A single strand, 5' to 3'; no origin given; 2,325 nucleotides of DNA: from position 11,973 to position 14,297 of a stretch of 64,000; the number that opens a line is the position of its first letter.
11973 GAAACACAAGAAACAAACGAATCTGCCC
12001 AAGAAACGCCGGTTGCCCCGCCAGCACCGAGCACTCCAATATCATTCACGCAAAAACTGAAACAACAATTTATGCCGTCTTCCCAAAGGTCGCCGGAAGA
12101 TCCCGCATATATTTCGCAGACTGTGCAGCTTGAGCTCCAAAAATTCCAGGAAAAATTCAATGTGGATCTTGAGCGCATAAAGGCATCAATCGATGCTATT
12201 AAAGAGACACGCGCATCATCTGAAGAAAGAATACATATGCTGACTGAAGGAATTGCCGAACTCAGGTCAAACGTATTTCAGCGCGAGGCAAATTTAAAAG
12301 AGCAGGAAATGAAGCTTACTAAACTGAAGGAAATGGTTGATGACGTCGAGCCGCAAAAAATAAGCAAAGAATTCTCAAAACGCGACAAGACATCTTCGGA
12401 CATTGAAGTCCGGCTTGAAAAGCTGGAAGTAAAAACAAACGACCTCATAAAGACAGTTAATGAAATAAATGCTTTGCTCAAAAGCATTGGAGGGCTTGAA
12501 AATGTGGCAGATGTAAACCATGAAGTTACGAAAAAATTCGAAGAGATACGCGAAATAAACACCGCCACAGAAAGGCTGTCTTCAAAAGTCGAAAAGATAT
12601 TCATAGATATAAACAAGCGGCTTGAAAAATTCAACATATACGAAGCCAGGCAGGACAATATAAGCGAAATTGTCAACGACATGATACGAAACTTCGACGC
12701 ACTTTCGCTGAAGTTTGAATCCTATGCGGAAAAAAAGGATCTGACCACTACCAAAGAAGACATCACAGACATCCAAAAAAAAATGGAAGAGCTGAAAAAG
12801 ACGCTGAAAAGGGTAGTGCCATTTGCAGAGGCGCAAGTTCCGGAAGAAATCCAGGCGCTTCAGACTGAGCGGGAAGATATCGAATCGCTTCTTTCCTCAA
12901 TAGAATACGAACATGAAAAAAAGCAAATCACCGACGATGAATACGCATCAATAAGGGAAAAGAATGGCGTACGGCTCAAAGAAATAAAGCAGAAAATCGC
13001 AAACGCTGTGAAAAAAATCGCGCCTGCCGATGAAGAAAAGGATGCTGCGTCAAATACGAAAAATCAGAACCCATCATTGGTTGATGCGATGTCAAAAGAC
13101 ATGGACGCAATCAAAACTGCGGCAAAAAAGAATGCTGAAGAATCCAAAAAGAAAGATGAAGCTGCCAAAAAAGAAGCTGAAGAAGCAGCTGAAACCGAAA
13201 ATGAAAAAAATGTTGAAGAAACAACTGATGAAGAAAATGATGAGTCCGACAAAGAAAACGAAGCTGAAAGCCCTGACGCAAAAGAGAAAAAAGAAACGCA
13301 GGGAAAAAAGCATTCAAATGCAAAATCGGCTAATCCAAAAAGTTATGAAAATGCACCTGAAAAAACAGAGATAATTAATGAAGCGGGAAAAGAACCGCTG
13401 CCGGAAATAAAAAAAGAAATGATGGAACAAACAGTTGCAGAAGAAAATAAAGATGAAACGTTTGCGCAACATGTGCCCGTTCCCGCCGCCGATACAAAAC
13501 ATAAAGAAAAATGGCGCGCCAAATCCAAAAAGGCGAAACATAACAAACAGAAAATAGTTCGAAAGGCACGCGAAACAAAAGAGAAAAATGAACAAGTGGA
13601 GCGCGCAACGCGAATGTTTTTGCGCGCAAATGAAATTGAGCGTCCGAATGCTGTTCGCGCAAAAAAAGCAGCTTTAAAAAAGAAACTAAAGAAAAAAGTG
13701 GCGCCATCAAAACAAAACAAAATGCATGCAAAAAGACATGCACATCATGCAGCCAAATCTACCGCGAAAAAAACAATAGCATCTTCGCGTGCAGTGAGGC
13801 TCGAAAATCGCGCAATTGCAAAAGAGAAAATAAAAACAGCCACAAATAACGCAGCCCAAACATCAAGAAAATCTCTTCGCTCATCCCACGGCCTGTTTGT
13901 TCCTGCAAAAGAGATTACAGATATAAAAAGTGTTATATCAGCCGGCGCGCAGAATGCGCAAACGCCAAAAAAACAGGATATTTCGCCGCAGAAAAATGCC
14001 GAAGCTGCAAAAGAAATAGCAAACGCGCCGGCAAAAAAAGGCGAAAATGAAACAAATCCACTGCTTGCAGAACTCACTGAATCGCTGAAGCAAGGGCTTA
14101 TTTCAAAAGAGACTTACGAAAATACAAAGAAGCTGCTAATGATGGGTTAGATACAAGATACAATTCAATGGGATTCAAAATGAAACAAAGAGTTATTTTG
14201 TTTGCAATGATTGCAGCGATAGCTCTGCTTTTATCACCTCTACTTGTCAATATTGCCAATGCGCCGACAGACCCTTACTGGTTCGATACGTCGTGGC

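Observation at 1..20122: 20-kb co-oriented locus: two sequon-saturated giant surface proteins bracketing a cytoplasmic coiled-coil protein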

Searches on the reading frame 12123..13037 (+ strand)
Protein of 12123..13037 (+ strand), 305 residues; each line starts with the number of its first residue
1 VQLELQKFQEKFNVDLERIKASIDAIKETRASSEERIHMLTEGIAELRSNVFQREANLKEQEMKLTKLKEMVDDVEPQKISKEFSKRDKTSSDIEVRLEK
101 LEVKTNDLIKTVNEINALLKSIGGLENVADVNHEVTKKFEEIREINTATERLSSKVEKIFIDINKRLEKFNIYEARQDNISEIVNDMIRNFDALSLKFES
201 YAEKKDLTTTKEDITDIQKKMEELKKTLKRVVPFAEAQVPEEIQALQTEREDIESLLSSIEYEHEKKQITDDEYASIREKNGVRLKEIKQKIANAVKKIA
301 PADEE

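Call 57: find_homologous_proteins(query=window:12123-13037:+, max_evalue=0.001)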
Query window:12123-13037:+ (305 aa): 3 proteins with E <= 0.001 among 2646 candidates.
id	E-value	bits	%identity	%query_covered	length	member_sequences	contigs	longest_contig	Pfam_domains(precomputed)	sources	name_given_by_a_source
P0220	1.1e-57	214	54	61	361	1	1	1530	-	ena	-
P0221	7.7e-25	106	28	91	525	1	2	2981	-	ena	-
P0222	1.9e-14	72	28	71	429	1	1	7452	-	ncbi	-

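Call 64: find_encoding_contigs(protein=P0222, flank=8000, max_places=1)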
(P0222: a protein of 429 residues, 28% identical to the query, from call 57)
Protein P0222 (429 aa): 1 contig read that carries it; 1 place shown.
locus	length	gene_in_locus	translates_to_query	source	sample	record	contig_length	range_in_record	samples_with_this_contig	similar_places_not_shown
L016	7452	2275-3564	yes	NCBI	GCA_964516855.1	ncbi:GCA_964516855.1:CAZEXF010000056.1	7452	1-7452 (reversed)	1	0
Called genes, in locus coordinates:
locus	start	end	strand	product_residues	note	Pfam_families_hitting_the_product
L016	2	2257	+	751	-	?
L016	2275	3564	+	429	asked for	-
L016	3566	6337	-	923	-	-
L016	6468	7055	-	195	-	-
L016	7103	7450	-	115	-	?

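Call 65: find_encoding_contigs(protein=P0221, flank=8000, max_places=2)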
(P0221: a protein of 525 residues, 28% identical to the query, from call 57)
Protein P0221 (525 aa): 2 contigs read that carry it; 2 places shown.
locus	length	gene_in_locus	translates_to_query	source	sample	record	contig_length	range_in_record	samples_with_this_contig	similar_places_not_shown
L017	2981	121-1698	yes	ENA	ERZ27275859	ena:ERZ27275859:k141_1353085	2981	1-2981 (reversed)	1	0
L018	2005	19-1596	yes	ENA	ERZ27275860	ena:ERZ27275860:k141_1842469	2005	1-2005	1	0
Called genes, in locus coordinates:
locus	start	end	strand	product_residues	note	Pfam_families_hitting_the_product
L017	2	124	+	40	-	?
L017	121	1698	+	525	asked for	-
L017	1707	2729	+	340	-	-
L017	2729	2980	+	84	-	?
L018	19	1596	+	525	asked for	-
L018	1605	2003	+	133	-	?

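Call 88: search_protein_representatives(alignment_id=A2)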
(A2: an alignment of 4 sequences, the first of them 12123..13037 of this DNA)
Query: 4 sequences, 408 profile positions. Proteins with E-value up to 0.001 (for the whole library): 909; up to 1e-10: 725; up to 1e-30: 290. The best 150 are listed.
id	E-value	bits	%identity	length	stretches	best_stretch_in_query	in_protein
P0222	3.5e-178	609.3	-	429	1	2-408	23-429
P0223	6.1e-128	443.8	-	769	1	31-373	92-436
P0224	6.7e-107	374.5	-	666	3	31-342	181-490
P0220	2.8e-100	352.7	-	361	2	8-221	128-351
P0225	9.3e-95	334.5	-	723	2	31-349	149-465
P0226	1.1e-94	334.3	-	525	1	3-405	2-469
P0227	3.7e-89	316.1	-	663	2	6-367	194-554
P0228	1.1e-87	311.2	-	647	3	28-337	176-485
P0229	2.2e-84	300.3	-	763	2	31-355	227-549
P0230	3.9e-80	286.3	-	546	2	32-321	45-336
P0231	4.9e-78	279.4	-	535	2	40-335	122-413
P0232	1.4e-77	277.9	-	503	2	29-383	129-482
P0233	2.1e-77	277.3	-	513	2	4-363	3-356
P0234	3.0e-76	273.6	-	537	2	27-337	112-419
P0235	3.2e-74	266.9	-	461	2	20-327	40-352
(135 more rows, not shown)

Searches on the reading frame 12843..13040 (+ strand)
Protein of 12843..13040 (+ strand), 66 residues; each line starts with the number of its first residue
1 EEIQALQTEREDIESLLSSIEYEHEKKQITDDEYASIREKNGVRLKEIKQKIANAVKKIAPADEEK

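Call 59: search_protein_families(library=pfam, proteins=[window:12843-13040:+], max_evalue=10)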
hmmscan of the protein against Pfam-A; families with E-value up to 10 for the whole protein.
seq(66 aa): 5 families
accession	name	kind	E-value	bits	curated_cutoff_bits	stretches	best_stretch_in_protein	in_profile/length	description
PF17675.6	APG6_N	-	0.066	14.1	45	1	1-54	67-120/132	Apg6 coiled-coil region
PF05478.16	Prominin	-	0.077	11.5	34.3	1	6-61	309-363/799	Prominin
PF14056.11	DUF4250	-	0.17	12.3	27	1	4-28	28-52/55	Domain of unknown function (DUF4250)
PF07743.18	HSCB_C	-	0.43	11.4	22.1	1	31-57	22-50/74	HSCB C-terminal oligomerisation domain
PF14357.11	DUF4404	-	0.93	10.6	27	1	2-31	22-51/83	Domain of unknown function (DUF4404)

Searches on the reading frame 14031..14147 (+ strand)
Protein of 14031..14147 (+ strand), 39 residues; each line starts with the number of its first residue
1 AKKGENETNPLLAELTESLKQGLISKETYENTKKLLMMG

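Call 59: search_protein_families(library=pfam, proteins=[window:14031-14147:+], max_evalue=10)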
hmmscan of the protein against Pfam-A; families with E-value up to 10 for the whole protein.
seq(39 aa): 3 families
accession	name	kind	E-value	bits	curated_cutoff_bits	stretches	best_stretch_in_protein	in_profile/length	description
PF05120.17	GvpG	-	0.028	15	30.6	1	12-36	37-61/67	Gas vesicle protein G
PF09851.14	SHOCT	-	0.062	13.5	27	1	20-36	11-27/28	Short C-terminal domain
PF06014.16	YqgQ-like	-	0.12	12.9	25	1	13-36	32-55/61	YqgQ-like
